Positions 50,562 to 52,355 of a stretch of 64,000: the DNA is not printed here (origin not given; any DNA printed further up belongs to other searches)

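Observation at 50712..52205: NapC/NrfH-type quinol dehydrogenase head fused to a tandem array of 36-aa di-heme repeats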

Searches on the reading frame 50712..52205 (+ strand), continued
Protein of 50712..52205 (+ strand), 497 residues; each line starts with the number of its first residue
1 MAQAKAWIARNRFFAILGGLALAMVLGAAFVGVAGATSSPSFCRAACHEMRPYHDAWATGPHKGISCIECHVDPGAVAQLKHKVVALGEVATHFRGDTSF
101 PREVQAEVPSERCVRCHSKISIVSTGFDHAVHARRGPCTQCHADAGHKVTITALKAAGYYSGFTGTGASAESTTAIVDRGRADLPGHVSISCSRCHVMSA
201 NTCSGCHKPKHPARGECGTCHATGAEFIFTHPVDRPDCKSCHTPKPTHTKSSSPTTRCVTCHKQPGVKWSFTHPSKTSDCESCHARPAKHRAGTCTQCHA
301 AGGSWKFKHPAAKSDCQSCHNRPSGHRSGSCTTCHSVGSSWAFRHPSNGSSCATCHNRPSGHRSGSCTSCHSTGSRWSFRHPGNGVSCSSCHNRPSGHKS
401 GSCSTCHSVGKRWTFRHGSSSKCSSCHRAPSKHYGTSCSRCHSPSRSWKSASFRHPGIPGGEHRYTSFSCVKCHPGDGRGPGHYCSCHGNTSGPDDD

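Call 10: find_encoding_contigs(protein=P0025, flank=10000, max_places=1)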
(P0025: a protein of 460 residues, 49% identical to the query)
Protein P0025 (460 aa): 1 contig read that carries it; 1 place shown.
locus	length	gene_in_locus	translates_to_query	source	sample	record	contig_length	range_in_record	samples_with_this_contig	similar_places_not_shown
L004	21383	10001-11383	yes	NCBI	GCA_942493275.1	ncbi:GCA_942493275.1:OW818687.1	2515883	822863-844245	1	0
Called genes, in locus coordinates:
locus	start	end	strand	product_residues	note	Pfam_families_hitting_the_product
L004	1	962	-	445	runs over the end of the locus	PF03605:DcuA_DcuB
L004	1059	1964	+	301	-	PF03458:Gly_transporter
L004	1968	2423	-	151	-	PF01047:MarR, PF12802:MarR_2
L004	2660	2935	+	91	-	-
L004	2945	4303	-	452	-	-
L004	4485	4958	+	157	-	PF04138:GtrA_DPMS_TM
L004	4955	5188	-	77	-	PF09905:VF530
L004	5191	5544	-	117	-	PF04343:DUF488, PF22751:DUF488-N3a, PF22752:DUF488-N3i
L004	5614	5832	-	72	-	-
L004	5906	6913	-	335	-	PF00710:Asparaginase, PF17763:Asparaginase_C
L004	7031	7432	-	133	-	PF00903:Glyoxalase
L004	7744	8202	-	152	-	PF00486:Trans_reg_C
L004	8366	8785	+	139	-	-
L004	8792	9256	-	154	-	-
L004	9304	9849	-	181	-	PF13302:Acetyltransf_3, PF00583:Acetyltransf_1, PF13420:Acetyltransf_4 (weak), PF13508:Acetyltransf_7 (weak)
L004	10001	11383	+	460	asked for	PF03264:Cytochrom_NNT, PF14522:Cytochrome_C7 (faint), PF14537:Cytochrom_c3_2 (faint)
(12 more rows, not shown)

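Call 11: find_encoding_contigs(protein=P0083, flank=10000, max_places=1)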
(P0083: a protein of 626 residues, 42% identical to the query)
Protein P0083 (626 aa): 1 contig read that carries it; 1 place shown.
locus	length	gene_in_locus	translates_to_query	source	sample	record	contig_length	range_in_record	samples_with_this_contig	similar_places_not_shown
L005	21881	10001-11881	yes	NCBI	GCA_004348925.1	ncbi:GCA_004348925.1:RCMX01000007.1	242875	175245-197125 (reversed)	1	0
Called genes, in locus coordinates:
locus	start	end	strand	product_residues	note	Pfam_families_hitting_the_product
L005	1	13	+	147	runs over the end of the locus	PF01475:FUR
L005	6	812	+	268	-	PF01891:CbiM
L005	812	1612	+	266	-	PF02361:CbiQ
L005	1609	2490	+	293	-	PF00005:ABC_tran, PF13304:AAA_21, PF13558:SbcC_Walker_B (faint)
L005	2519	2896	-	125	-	PF07963:N_methyl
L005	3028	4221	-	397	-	PF00753:Lactamase_B (weak), PF19583:ODP, PF00258:Flavodoxin_1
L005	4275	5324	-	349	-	PF00348:polyprenyl_synt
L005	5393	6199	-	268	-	PF03649:UPF0014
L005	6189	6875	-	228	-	PF00005:ABC_tran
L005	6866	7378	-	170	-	PF14512:TM1586_NiRdase (faint), PF00881:Nitroreductase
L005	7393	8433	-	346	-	PF04463:2-thiour_desulf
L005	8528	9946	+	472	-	PF00875:DNA_photolyase, PF03441:FAD_binding_7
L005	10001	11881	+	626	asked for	PF03264:Cytochrom_NNT, PF14522:Cytochrome_C7 (faint), PF02085:Cytochrom_CIII (faint), PF09699:Paired_CXXCH_1 (faint), PF14537:Cytochrom_c3_2 (faint), PF22113:Mtrc-MtrF_II-IV_dom (faint)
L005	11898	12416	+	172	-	-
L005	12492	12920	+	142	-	-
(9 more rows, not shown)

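Call 12: find_encoding_contigs(protein=P0107, flank=10000, max_places=1)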
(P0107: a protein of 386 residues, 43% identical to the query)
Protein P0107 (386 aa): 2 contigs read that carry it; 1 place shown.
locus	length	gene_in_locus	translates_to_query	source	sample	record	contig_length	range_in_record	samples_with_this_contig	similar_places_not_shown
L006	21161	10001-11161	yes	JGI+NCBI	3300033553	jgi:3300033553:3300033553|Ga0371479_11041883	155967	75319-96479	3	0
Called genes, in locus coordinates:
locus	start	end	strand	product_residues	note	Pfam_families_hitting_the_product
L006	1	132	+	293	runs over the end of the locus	PF00005:ABC_tran, PF02463:SMC_N (faint), PF13304:AAA_21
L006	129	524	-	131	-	PF01850:PIN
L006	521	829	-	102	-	PF01402:RHH_1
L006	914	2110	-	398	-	PF00753:Lactamase_B (weak), PF19583:ODP, PF00258:Flavodoxin_1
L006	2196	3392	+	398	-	PF01694:Rhomboid, PF13428:TPR_14 (faint), PF14559:TPR_19 (faint)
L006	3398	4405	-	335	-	PF00348:polyprenyl_synt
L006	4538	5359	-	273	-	PF03649:UPF0014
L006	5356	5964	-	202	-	PF00005:ABC_tran, PF13191:AAA_16 (weak), PF13401:AAA_22 (weak), PF13304:AAA_21 (faint)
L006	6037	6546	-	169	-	PF00881:Nitroreductase, PF14512:TM1586_NiRdase (weak), PF00881:Nitroreductase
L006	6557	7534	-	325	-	PF04463:2-thiour_desulf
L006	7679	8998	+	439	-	PF00875:DNA_photolyase, PF03441:FAD_binding_7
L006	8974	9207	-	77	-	-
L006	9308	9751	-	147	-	-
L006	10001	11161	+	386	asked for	PF03264:Cytochrom_NNT, PF14522:Cytochrome_C7 (faint), PF14537:Cytochrom_c3_2 (faint)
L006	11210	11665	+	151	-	-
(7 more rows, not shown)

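Call 17: search_solved_structures(query=window:50712-52202:+, max_evalue=1, show_alignments=3)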
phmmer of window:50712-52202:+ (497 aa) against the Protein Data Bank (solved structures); distinct sequences matched with E-value up to 1: 2.
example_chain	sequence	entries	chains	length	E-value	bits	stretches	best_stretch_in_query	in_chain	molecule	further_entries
2j7a_C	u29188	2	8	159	7.3e-08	35.1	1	10-147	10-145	CYTOCHROME C QUINOL DEHYDROGENASE NRFH | NAPC/NIRT CYTOCHROME C FAMILY PROTEIN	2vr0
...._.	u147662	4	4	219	0.48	12.6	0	236-264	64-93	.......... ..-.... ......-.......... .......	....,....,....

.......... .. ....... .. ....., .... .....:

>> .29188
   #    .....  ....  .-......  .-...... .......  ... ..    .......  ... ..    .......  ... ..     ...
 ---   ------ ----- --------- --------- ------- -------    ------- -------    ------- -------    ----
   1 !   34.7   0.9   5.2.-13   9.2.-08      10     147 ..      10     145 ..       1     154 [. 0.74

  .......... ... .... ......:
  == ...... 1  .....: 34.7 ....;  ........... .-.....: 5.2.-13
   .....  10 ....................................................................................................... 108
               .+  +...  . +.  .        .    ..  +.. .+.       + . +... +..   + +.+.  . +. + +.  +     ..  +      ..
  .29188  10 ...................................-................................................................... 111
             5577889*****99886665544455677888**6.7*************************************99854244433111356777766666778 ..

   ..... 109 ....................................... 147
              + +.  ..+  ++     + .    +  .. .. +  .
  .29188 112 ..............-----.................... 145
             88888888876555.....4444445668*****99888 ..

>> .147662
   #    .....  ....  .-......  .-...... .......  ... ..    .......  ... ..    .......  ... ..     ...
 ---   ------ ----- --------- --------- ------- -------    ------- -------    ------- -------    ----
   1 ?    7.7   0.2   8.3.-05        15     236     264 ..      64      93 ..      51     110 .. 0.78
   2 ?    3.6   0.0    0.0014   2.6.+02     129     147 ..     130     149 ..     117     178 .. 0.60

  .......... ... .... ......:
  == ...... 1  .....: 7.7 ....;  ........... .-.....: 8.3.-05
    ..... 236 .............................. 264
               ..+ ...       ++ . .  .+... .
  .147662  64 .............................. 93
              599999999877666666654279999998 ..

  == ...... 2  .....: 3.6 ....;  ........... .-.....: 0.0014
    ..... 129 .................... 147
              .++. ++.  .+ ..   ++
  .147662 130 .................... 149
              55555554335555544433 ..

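Call 20: find_related_loci(query=A1, collection=genome_contigs, flank=6000)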
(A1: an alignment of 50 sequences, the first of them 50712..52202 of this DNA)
Query A1 (497 aa) in genome_contigs; peptide patterns used: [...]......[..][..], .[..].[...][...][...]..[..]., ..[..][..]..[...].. (x = any residue, [..] = any of these).
200 stretches matched a pattern; 151 encode a relative of the query (tblastn E <= 1e-3); the best 80 are kept; 77 distinct loci.
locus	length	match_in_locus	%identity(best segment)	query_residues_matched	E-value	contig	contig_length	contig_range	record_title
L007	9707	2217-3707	84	1-497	0e+0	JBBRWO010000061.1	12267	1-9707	MAG: Coriobacteriia bacterium isolate La4_metabat2.012 La4_metabat2.012_K_2493505_L_12267_cov_23.5028, whole genome shot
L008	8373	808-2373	57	11-496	0e+0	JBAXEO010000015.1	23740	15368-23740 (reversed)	MAG: Coriobacteriia bacterium isolate ELA247 MAG247_15, whole genome shotgun sequence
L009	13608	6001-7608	53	32-497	9e-168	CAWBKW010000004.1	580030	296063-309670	MAG: uncultured Coriobacteriia bacterium isolate MFD02979.bin.2.177 genome assembly, contig: contig_41910, whole genome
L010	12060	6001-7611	51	30-497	4e-163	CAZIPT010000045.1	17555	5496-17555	MAG TPA_asm: uncultured Eubacteriales bacterium isolate SRP302447_co1_108 genome assembly, contig: NODE_8575_length_1755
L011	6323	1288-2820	51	1-475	1e-161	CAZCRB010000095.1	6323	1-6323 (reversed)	MAG TPA_asm: uncultured Eubacteriales bacterium isolate binchicken_co104_79 genome assembly, contig: NODE_9974_length_63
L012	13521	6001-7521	51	1-474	4e-160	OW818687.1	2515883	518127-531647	metagenome genome assembly, chromosome: 1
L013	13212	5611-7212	48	1-497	1e-158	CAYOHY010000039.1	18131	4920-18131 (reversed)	MAG TPA_asm: uncultured Eubacteriales bacterium isolate binchicken_co152_248 genome assembly, contig: NODE_3371_length_1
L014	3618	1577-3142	51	1-497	6e-165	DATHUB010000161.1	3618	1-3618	MAG TPA_asm: Coriobacteriia bacterium isolate SMAG_U16095 k141_660469, whole genome shotgun sequence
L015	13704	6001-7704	50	1-496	6e-156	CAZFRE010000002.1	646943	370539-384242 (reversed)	MAG TPA_asm: uncultured Eubacteriales bacterium isolate binchicken_co269_259 genome assembly, contig: NODE_4_length_6469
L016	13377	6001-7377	49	1-497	5e-153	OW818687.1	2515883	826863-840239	metagenome genome assembly, chromosome: 1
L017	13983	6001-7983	46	1-497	4e-152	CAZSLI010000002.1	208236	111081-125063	MAG TPA_asm: uncultured Eubacteriales bacterium isolate binchicken_co152_201 genome assembly, contig: NODE_53_length_208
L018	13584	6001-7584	48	1-494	5e-150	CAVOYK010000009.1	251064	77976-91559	MAG: uncultured Actinomycetes bacterium isolate MFD09779.bin.2.33 genome assembly, contig: contig_6500, whole genome sho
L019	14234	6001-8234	50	17-497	7e-148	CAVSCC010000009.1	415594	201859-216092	MAG: uncultured Coriobacteriia bacterium isolate MFD02979.bin.2.170 genome assembly, contig: contig_49275, whole genome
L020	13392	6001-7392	53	37-497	3e-146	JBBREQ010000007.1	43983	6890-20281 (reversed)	MAG: Coriobacteriia bacterium isolate Co_metawrap_2508 Cmw_2508_k141_28815257_length_43983_cov_11.0000, whole genome sho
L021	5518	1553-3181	43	8-476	1e-137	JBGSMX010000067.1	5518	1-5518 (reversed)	MAG: Coriobacteriia bacterium isolate JTS-AC241 k141_849580, whole genome shotgun sequence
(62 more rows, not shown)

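Call 28: predict_structure(alignment_id=A1)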
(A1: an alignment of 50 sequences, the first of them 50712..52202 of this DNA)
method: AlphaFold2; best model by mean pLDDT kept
length: 497 residues; sequences in the alignment: 50
mean_pLDDT: 69.3   pTM: 0.33
mean pLDDT of the five models: 69.3, 67.9, 67.6, 61.5, 59.5
residues with pLDDT >= 90: 1; 70-90: 273; 50-70: 165; < 50: 58
segments of 3 or more residues with pLDDT < 50: 165-177, 454-470, 475-487, 489-497
pLDDT, mean of each block of 10 residues (from residue 1): 84 87 86 81 79 83 79 83 79 70 70 78 72 77 71 80 53 45 81 79 86 82 77 75 71 65 62 61 72 76 64 69 75 73 68 71 68 63 64 70 71 64 61 55 54 44 46 47 47 43
secondary structure, 60 per line:
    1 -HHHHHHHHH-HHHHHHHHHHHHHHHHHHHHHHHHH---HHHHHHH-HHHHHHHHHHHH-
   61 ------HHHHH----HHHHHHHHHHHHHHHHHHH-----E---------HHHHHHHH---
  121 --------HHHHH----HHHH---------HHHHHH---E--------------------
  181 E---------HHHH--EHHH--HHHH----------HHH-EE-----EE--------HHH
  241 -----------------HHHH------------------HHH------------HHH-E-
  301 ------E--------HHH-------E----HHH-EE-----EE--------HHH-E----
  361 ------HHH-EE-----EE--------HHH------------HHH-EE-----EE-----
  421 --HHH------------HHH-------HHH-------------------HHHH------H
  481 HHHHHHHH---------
elements in order: H2-10 H12-36 H40-46 H48-59 H67-71 H76-94 H110-117 H129-133 H138-141 H151-156 H191-194 H203-206 H258-261 H470-473 H480-488

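Call 31: fold_search(model_id=the predicted structure, library=pdb)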
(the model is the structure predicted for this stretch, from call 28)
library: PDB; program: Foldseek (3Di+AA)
matches with E <= 10: 6; with E <= 0.001: 3
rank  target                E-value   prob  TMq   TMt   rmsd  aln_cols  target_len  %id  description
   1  2j7a_C                2.6e-04  1.00  0.20  0.60   5.0       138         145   25  Crystal structure of cytochrome c nitrite reductase NrfHA complex from Desulfovibrio vulgaris (released 2006-12-06)
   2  2vr0_F                2.6e-04  1.00  0.20  0.59   5.2       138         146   25  Crystal structure of cytochrome c nitrite reductase NrfHA complex bound to the HQNO inhibitor (released 2008-06-03)
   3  2j7a_O                4.7e-04  1.00  0.20  0.60   5.1       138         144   25  Crystal structure of cytochrome c nitrite reductase NrfHA complex from Desulfovibrio vulgaris (released 2006-12-06)
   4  7n8n_B                2.6e+00  0.02  0.05  0.10  15.4       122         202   16  Melbournevirus nucleosome like particle (released 2021-08-04)
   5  9qv9_A                6.8e+00  0.02  0.05  0.04  18.8        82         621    8  apPol-DNA-nucleotide complex (ternary 3) (released 2025-10-29)
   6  3c49                  6.8e+00  0.01  0.06  0.07  14.7        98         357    9  Human poly(ADP-ribose) polymerase 3, catalytic fragment in complex with an inhibitor KU0058948 (released 2008-02-12)

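Call 83: find_encoding_contigs(protein=P0001, flank=6000, max_places=3)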
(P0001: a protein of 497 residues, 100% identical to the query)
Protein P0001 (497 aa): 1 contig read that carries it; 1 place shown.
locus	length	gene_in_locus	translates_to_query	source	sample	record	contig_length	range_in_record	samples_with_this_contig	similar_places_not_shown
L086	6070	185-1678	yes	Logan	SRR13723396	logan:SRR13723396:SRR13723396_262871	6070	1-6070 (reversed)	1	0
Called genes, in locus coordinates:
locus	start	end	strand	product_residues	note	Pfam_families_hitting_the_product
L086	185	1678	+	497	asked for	PF14522:Cytochrome_C7 (faint), PF14537:Cytochrom_c3_2 (faint)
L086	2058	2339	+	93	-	-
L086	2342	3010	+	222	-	PF00072:Response_reg, PF00486:Trans_reg_C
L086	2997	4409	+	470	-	PF00672:HAMP (weak), PF00512:HisKA, PF02518:HATPase_c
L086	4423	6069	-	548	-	?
